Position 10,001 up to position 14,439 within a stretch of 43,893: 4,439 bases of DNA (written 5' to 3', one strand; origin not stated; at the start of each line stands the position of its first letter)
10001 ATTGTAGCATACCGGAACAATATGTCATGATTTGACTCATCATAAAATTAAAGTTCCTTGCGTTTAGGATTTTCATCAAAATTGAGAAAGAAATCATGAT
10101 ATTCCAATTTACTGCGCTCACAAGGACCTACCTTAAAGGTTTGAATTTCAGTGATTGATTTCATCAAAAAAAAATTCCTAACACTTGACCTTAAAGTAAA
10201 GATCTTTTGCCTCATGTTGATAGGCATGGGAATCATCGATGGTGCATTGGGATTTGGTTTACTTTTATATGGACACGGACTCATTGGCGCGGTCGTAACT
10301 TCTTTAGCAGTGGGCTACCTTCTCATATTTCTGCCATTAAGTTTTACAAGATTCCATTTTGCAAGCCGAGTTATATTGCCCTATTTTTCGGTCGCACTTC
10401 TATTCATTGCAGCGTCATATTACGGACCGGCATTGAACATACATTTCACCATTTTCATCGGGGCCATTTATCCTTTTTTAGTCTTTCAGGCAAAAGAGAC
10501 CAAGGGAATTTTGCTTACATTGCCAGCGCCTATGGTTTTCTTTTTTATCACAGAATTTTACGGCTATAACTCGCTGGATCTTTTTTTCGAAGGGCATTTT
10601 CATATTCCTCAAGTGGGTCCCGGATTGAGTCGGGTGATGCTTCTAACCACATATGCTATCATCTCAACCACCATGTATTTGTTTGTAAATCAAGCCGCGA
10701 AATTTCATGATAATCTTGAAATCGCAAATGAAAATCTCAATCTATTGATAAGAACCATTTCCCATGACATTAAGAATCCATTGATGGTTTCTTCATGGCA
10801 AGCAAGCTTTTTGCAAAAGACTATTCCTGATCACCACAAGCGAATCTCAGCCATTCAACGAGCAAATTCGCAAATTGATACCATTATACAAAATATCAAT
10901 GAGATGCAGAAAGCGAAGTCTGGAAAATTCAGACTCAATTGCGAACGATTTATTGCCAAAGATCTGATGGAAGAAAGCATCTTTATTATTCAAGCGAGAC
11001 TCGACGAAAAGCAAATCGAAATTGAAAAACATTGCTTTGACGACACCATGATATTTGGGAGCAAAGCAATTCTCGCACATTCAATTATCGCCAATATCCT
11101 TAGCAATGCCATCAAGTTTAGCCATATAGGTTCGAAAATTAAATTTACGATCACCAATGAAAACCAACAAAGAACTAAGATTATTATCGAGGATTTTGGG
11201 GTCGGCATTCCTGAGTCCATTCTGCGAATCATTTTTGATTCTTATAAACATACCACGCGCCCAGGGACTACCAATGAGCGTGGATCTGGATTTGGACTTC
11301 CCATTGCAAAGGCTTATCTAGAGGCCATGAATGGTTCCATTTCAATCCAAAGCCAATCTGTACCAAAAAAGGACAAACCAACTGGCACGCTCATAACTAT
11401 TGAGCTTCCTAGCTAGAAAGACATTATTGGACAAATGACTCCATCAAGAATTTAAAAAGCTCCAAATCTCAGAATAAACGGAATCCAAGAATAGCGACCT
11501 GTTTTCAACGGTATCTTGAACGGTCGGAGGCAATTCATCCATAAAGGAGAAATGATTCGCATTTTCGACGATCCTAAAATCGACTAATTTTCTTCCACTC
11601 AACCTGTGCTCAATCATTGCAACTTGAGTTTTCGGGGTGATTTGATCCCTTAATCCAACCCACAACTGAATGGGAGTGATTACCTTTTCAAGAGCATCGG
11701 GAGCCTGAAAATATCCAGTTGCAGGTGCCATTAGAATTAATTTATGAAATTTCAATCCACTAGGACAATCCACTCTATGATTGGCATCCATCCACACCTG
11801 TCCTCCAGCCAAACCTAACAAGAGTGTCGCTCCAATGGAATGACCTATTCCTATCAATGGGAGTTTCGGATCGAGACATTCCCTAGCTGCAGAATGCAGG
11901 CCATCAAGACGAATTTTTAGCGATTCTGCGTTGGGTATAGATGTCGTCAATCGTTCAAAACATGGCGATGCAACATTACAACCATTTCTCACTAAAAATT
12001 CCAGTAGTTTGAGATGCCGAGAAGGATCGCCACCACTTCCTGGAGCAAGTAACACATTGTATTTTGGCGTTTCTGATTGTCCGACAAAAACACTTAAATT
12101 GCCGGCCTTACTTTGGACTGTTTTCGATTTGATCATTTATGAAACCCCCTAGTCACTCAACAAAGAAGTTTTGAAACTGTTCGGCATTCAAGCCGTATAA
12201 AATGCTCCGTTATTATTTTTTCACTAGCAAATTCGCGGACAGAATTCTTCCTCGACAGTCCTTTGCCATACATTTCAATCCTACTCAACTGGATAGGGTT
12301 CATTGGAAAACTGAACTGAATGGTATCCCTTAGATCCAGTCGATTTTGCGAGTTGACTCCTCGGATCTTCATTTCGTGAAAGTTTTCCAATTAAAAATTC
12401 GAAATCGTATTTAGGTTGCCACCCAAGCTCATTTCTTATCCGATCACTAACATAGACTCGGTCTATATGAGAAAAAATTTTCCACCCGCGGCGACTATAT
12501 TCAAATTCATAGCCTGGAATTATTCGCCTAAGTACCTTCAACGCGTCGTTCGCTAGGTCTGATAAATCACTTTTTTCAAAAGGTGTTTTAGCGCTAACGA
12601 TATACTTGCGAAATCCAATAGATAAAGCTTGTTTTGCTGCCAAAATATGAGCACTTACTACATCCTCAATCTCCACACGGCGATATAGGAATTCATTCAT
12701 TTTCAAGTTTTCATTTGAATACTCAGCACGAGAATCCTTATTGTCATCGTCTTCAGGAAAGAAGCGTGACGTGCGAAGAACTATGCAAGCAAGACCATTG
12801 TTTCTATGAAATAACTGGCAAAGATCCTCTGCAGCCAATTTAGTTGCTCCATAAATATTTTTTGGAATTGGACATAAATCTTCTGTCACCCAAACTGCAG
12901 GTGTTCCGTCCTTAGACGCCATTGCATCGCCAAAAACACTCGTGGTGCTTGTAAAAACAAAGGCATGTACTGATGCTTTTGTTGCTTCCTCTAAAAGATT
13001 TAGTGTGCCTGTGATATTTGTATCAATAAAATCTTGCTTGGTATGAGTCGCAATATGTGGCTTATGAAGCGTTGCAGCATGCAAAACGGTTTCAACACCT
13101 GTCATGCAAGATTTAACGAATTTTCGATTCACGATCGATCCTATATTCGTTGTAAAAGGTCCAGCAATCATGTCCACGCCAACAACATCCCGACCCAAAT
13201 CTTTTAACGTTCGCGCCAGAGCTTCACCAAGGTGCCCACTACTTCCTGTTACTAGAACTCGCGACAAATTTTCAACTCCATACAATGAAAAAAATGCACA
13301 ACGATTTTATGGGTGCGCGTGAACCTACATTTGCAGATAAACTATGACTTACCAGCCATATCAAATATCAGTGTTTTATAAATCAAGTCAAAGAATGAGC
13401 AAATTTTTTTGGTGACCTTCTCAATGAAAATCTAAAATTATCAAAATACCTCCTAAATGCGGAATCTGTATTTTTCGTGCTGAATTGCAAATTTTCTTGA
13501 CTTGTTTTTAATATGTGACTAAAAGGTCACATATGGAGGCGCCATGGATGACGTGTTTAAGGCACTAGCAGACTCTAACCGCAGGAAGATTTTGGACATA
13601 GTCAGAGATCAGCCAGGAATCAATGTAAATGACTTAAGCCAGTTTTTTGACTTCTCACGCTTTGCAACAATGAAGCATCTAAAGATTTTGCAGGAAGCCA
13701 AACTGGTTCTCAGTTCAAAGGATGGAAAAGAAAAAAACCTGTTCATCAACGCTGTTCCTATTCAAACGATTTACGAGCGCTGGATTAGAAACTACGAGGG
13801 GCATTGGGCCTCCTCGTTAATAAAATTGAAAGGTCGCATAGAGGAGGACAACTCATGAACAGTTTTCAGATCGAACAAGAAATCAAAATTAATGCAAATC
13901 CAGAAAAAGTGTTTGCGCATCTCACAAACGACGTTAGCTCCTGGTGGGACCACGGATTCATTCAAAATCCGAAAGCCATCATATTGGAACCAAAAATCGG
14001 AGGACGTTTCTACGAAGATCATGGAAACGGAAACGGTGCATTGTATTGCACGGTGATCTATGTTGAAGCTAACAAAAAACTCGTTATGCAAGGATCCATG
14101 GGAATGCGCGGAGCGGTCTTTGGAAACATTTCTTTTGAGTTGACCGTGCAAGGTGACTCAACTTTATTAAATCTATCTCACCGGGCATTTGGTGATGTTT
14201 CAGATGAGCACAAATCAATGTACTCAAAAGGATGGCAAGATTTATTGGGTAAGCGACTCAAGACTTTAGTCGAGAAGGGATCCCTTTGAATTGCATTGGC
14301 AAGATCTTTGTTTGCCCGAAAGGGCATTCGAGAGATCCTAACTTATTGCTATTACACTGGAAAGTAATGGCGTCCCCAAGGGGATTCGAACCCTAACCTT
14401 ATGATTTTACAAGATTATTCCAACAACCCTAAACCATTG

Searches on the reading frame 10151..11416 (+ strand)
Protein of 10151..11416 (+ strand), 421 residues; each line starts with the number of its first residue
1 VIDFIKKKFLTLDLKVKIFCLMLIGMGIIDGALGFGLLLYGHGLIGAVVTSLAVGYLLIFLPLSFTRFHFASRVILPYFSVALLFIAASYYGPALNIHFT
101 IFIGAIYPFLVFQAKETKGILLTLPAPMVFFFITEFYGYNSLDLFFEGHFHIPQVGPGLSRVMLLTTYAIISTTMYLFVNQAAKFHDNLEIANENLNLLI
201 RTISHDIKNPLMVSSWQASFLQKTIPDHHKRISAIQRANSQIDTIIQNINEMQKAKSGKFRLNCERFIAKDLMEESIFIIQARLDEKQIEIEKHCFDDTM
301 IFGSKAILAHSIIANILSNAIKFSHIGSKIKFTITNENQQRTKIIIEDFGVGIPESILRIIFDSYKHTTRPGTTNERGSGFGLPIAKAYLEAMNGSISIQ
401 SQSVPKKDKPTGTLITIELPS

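Call 9: search_protein_families(library=pfam, proteins=[window:10151-11416:+], max_evalue=0.01)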
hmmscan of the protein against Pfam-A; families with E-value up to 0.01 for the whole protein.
window:10151-11416:+ (421 aa): 2 families
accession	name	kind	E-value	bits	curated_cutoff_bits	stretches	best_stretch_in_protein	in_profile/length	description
PF02518.31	HATPase_c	-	1.1e-19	71.3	26.4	1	308-420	5-108/111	Histidine kinase-, DNA gyrase B-, and HSP90-like ATPase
PF00512.31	HisKA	-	5.2e-08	33.3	26.9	1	197-258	3-66/66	His Kinase A (phospho-acceptor) domain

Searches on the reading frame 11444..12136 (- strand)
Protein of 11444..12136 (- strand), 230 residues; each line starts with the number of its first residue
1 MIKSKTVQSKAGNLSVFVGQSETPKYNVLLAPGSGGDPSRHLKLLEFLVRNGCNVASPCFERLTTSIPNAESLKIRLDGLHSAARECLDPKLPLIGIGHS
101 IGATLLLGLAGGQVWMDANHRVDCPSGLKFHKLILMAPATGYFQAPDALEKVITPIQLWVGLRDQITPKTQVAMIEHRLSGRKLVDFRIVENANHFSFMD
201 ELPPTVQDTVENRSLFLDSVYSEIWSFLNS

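Call 9: search_protein_families(library=pfam, proteins=[window:11444-12136:-], max_evalue=0.01)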
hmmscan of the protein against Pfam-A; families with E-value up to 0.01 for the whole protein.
window:11444-12136:- (230 aa): 1 family
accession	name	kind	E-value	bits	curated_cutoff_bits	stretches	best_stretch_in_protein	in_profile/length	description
PF12697.13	Abhydrolase_6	-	4.6e-05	24.6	26.3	0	28-127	1-99/217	Alpha/beta hydrolase family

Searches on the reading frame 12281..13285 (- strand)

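Call 9: search_protein_families(library=pfam, proteins=[window:12281-13285:-], max_evalue=0.01)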
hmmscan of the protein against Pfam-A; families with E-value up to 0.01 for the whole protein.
window:12281-13285:- (334 aa): 7 families
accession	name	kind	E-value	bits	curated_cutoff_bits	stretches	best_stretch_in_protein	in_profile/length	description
PF01370.27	Epimerase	-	1.6e-26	93.7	20.9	1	10-179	1-176/240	NAD dependent epimerase/dehydratase family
PF16363.11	GDP_Man_Dehyd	-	2.3e-17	63.9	27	1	11-173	1-181/332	GDP-mannose 4,6 dehydratase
PF01073.25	3Beta_HSD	-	4.2e-17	62.5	22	1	11-220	1-232/280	3-beta hydroxysteroid dehydrogenase/isomerase family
PF02719.21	Polysacc_synt_2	-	1.6e-14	54.3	20.2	1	45-114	57-128/293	Polysaccharide biosynthesis protein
PF04321.23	RmlD_sub_bind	-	1.9e-14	53.9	27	1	9-182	2-158/287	RmlD substrate binding domain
PF07993.18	NAD_binding_4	-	1.4e-09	37.9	20.1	1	61-175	86-207/258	Male sterility protein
PF00106.31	adh_short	-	0.0065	16.4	26.6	0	10-42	3-35/195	short chain dehydrogenase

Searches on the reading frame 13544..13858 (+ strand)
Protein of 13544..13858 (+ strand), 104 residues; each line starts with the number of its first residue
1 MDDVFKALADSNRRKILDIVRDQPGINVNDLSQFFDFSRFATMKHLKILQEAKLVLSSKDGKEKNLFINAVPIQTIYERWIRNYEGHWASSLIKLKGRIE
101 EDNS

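Call 9: search_protein_families(library=pfam, proteins=[window:13544-13858:+], max_evalue=0.01)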
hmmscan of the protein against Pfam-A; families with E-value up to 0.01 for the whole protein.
window:13544-13858:+ (104 aa): 5 families
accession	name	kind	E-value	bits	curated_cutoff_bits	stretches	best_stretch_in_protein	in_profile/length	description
PF13412.12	HTH_24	-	6.2e-05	22.9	21.9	1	10-54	2-46/48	Winged helix-turn-helix DNA-binding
PF01022.26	HTH_5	-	8.7e-05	22.8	22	1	10-55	1-45/47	Bacterial regulatory protein, arsR family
PF12840.13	HTH_20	-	0.00011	22.5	27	1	8-55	1-48/51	Helix-turn-helix domain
PF12802.13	MarR_2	-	0.0021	18.6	27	1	16-61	10-59/61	MarR family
PF24266.1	HTH_HVO_0163_N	-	0.0023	18.4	31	1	12-67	3-58/70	HVO_0163, N-terminal HTH domain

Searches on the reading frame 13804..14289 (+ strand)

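Call 9: search_protein_families(library=pfam, proteins=[window:13804-14289:+], max_evalue=0.01)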
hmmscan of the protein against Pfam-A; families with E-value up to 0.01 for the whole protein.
window:13804-14289:+ (161 aa): 2 families
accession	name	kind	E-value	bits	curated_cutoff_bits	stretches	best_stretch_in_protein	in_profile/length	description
PF08327.17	AHSA1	-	3.7e-11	43.8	22.1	1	30-157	1-125/125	Activator of Hsp90 ATPase homolog 1-like protein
PF10604.15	Polyketide_cyc2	-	0.0025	18.6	27.4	1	21-98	2-80/142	Polyketide cyclase / dehydrase and lipid transport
